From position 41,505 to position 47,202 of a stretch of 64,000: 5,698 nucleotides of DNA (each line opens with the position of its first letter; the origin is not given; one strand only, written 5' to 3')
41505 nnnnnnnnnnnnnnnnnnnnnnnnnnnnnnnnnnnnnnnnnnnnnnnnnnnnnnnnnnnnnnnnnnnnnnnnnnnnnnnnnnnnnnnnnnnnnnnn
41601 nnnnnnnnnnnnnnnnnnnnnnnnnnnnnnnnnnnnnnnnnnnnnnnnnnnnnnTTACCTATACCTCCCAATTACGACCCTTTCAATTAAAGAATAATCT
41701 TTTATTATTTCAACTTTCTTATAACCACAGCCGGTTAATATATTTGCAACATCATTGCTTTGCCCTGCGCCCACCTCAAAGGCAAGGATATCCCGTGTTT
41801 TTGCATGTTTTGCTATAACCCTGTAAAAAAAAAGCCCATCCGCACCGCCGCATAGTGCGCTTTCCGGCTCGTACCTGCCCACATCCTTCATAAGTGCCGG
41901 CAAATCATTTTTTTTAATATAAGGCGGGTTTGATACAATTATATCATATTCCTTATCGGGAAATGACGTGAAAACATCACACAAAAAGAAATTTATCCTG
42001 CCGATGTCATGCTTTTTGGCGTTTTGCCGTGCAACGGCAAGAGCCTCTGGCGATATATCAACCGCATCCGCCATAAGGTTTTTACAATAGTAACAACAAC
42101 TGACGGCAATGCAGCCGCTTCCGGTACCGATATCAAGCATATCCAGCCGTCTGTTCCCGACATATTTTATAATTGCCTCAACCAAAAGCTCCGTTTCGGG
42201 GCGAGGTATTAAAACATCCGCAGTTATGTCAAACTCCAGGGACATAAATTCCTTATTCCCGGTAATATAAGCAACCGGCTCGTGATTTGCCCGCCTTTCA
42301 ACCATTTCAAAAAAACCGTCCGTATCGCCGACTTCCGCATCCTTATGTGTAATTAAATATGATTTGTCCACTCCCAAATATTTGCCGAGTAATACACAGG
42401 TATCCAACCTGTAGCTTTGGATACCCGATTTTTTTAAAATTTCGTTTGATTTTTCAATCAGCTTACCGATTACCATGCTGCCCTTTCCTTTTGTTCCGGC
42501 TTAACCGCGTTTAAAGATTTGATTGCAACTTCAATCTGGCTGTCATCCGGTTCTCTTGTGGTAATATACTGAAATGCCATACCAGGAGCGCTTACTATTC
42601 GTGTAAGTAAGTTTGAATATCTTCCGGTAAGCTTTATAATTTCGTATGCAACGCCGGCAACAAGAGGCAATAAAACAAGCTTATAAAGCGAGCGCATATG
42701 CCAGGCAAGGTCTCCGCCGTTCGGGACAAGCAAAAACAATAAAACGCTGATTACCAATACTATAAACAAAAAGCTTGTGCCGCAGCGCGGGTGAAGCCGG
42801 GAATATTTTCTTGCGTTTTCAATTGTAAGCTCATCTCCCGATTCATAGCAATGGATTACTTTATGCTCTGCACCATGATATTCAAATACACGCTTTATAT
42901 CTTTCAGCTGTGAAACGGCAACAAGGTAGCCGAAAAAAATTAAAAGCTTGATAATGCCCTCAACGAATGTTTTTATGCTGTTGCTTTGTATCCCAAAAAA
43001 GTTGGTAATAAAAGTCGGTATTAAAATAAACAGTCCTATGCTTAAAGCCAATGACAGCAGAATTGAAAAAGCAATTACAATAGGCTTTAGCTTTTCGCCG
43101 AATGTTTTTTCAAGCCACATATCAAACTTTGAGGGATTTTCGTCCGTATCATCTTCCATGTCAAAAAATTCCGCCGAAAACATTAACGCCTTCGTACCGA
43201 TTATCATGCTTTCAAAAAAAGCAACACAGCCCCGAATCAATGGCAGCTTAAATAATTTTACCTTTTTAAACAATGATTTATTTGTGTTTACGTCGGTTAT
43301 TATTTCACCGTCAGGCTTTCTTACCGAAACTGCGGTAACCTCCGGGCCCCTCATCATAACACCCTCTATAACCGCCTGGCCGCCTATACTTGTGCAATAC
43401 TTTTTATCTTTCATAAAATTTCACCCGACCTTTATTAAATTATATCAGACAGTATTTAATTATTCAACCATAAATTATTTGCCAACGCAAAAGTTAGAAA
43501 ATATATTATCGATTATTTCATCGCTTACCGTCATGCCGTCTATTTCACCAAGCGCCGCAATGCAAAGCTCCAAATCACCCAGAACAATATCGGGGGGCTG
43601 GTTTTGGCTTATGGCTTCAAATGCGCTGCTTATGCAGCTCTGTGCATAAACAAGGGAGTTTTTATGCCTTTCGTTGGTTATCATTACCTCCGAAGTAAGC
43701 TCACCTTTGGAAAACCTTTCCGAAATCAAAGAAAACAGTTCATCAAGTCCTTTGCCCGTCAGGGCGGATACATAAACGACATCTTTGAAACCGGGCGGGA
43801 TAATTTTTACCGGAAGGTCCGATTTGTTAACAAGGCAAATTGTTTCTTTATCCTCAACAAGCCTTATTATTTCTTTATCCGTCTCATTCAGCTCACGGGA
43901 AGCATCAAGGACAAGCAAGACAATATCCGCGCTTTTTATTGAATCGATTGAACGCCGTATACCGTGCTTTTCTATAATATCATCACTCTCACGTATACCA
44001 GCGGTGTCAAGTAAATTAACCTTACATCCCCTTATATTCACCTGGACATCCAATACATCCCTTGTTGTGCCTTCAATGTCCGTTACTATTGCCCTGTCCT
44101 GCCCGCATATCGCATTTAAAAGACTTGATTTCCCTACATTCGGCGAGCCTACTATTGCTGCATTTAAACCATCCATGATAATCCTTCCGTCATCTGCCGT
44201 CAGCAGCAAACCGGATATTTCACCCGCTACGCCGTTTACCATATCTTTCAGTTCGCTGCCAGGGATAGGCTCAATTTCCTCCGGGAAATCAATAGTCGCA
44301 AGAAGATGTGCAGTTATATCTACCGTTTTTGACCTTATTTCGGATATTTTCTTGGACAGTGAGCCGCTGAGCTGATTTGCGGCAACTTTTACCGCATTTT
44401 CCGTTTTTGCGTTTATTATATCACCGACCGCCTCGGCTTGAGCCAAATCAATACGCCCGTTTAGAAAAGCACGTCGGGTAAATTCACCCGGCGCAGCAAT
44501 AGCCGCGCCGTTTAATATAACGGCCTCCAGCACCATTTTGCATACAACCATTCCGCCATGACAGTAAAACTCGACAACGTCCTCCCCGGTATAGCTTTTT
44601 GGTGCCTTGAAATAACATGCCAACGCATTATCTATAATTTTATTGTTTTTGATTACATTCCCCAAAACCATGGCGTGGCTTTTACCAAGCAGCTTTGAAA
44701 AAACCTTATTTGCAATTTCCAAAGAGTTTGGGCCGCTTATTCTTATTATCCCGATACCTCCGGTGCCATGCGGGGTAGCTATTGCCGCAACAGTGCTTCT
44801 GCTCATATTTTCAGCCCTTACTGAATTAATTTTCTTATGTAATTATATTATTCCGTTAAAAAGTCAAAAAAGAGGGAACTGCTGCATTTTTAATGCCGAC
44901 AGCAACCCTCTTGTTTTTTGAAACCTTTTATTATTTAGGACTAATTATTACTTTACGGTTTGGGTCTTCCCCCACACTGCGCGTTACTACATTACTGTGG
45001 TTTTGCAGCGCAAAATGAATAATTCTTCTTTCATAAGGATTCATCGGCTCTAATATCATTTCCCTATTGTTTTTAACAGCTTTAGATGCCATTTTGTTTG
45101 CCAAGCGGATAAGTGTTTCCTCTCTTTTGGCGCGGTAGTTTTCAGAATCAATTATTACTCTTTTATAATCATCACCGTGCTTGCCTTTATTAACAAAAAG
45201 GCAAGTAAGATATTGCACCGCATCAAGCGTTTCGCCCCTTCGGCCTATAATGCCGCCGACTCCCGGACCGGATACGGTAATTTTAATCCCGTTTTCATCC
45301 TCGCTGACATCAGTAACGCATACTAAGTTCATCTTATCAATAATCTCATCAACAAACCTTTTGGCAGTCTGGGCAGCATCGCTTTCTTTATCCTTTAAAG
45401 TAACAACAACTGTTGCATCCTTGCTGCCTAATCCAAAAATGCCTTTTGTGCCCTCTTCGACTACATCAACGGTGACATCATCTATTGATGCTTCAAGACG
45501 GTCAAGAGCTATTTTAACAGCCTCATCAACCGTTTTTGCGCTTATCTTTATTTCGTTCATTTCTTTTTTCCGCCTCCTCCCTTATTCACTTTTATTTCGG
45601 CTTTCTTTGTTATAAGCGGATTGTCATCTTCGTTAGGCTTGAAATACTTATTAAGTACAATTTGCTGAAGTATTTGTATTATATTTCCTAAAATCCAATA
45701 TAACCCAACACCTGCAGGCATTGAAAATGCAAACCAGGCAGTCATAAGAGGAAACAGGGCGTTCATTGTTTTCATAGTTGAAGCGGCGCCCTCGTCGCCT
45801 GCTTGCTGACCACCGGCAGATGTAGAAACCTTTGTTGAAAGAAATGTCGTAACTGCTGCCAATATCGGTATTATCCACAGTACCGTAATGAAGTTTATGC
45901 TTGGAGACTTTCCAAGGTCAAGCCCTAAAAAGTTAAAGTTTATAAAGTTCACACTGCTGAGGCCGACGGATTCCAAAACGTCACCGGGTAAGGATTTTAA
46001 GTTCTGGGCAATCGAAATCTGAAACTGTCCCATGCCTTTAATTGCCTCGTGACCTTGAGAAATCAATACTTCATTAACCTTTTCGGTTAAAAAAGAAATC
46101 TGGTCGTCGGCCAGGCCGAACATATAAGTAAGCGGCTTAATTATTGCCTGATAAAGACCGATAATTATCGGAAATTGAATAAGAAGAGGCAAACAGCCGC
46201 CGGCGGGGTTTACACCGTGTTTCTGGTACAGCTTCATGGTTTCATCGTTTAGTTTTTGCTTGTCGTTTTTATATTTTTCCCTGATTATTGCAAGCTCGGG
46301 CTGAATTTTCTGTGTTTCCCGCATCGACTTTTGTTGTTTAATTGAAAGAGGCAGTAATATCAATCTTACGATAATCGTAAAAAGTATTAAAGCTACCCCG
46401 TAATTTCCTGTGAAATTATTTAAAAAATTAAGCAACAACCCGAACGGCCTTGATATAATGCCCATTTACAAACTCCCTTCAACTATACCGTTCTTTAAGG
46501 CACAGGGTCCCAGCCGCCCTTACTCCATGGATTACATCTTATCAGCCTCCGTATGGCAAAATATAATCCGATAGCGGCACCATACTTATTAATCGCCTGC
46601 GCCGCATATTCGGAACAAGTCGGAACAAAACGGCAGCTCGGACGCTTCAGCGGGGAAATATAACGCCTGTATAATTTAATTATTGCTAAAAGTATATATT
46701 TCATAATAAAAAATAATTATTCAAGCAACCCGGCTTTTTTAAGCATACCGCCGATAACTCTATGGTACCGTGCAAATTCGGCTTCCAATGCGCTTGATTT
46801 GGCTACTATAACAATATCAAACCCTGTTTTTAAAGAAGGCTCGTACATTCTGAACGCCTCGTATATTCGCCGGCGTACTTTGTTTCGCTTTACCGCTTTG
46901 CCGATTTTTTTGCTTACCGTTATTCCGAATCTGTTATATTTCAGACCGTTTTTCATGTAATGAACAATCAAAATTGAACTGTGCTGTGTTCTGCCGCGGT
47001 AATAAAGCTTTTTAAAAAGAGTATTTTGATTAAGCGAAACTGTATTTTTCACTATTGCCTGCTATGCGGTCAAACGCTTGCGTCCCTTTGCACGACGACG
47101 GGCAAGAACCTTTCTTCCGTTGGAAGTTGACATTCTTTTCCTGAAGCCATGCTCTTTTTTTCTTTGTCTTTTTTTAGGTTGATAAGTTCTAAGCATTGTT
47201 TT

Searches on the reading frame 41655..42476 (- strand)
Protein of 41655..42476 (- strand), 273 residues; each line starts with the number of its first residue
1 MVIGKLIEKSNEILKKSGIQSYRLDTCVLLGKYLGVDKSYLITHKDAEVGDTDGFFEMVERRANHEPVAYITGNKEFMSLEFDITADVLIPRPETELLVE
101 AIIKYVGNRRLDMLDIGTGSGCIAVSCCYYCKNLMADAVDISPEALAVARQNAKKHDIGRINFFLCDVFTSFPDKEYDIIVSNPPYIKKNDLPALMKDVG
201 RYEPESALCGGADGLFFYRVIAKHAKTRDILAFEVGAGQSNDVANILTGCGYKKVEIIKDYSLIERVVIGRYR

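Call 54: search_protein_families(library=pfam, proteins=[window:41655-42476:-])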
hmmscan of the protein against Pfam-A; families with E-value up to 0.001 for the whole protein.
window:41655-42476:- (273 aa): 12 families
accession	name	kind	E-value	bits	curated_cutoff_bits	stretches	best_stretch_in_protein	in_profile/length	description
PF05175.20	MTS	-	3.7e-16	59.7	23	1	95-190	20-112/170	Methyltransferase small domain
PF17827.6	PrmC_N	-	3.9e-16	59.8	23.4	1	6-73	2-71/71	PrmC N-terminal domain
PF13649.12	Methyltransf_25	-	2.2e-11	44.7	27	1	114-201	2-91/97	Methyltransferase domain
PF13847.12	Methyltransf_31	-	6e-11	42.7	27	1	111-186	5-84/145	Methyltransferase domain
PF08241.18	Methyltransf_11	-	1.7e-08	35.4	21.2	1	114-183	1-67/95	Methyltransferase domain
PF06325.19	PrmA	-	4.7e-08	33.3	22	1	95-183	148-233/296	Ribosomal protein L11 methyltransferase (PrmA)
PF08242.18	Methyltransf_12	-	2.1e-06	28.8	30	1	114-183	1-72/98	Methyltransferase domain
PF01170.24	UPF0020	-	3e-06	27.5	22.3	1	138-188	81-133/197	RMKL-like, methyltransferase domain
PF07669.17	Eco57I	-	0.00019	22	25.3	1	163-194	58-92/171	Eco57I restriction-modification methylase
PF12847.13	Methyltransf_18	-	0.00026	21.5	27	1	100-181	6-87/151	Methyltransferase domain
PF13489.12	Methyltransf_23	-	0.00052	20.2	27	1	107-201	20-106/164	Methyltransferase domain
PF03602.21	Cons_hypoth95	-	0.00068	19.8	24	0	102-199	32-136/182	Conserved hypothetical protein 95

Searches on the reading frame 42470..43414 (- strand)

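Call 54: search_protein_families(library=pfam, proteins=[window:42470-43414:-])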
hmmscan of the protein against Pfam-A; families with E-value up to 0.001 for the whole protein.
window:42470-43414:- (314 aa): 1 family
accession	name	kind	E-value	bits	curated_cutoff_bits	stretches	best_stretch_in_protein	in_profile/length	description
PF07136.16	DUF1385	-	1.5e-92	309.4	22.1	1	57-305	1-225/227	Protein of unknown function (DUF1385)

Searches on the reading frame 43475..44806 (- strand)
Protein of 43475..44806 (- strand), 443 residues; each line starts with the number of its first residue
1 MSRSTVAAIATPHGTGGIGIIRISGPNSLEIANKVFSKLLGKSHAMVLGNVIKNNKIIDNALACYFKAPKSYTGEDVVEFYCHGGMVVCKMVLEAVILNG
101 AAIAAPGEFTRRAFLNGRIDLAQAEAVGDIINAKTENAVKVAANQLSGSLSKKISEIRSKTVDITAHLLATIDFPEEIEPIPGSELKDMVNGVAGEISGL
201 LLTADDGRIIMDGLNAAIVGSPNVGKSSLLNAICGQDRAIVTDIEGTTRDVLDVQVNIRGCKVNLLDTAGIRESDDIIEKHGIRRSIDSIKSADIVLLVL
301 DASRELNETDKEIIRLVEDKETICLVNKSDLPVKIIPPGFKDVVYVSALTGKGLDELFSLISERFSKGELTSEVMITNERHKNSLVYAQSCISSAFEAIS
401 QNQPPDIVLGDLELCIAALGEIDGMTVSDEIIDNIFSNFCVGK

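Call 54: search_protein_families(library=pfam, proteins=[window:43475-44806:-])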
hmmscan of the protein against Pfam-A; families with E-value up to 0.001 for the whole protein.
window:43475-44806:- (443 aa): 8 families
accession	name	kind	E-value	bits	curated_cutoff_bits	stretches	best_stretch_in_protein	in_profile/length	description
PF12631.12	MnmE_helical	-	1.7e-54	185.6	40.1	1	121-440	1-211/211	MnmE helical domain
PF10396.14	TrmE_N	-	2.5e-42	144.2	29.8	1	5-118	1-117/117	GTP-binding protein TrmE N-terminus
PF01926.29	MMR_HSR1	-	3e-28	98.6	21.9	1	216-328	2-113/113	50S ribosome-binding GTPase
PF02421.24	FeoB_N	-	8.1e-10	38.9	27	1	216-304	3-90/156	Ferrous iron transport protein B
PF00350.29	Dynamin_N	-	7.3e-08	33.1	27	1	217-256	2-40/168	Dynamin family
PF00009.33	GTP_EFTU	-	4.1e-07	30.2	26.5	1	243-332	51-134/188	Elongation factor Tu GTP binding domain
PF04548.22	AIG1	-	1.7e-06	28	27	1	218-318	5-108/212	AIG1 family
PF19275.4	HflX_C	-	5.4e-05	23.6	26.4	1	341-392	10-62/102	HflX C-terminal domain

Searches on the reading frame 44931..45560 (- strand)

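Call 54: search_protein_families(library=pfam, proteins=[window:44931-45560:-])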
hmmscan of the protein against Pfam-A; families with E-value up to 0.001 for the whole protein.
window:44931-45560:- (209 aa): 3 families
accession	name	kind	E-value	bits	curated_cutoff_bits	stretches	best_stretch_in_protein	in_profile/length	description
PF01424.28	R3H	-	1.3e-20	73.6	26.8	1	148-208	1-60/60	R3H domain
PF14804.11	Jag_N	-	7.2e-18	65.2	25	1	6-54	1-49/50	Jag N-terminus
PF13083.13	KH_KhpA-B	-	1e-12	48.2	32.1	1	66-134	4-71/73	KhpA/KhpB, KH domain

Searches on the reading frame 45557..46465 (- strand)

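Call 55: search_protein_families(library=pfam, proteins=[window:45557-46465:-])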
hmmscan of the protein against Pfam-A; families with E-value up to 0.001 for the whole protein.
window:45557-46465:- (302 aa): 1 family
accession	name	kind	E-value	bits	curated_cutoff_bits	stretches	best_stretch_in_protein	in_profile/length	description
PF02096.25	60KD_IMP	-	1.1e-56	191.7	35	1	22-273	1-163/163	60Kd inner membrane protein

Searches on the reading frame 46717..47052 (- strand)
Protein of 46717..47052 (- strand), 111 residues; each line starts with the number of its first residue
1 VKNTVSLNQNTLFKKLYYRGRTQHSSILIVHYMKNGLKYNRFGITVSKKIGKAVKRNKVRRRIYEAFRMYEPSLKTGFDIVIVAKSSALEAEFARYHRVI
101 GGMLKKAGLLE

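Call 55: search_protein_families(library=pfam, proteins=[window:46717-47052:-])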
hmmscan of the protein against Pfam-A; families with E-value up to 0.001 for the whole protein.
window:46717-47052:- (111 aa): 1 family
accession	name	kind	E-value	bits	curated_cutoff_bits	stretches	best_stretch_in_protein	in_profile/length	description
PF00825.24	Ribonuclease_P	-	7.2e-28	97.2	22.3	1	1-107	1-108/109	Ribonuclease P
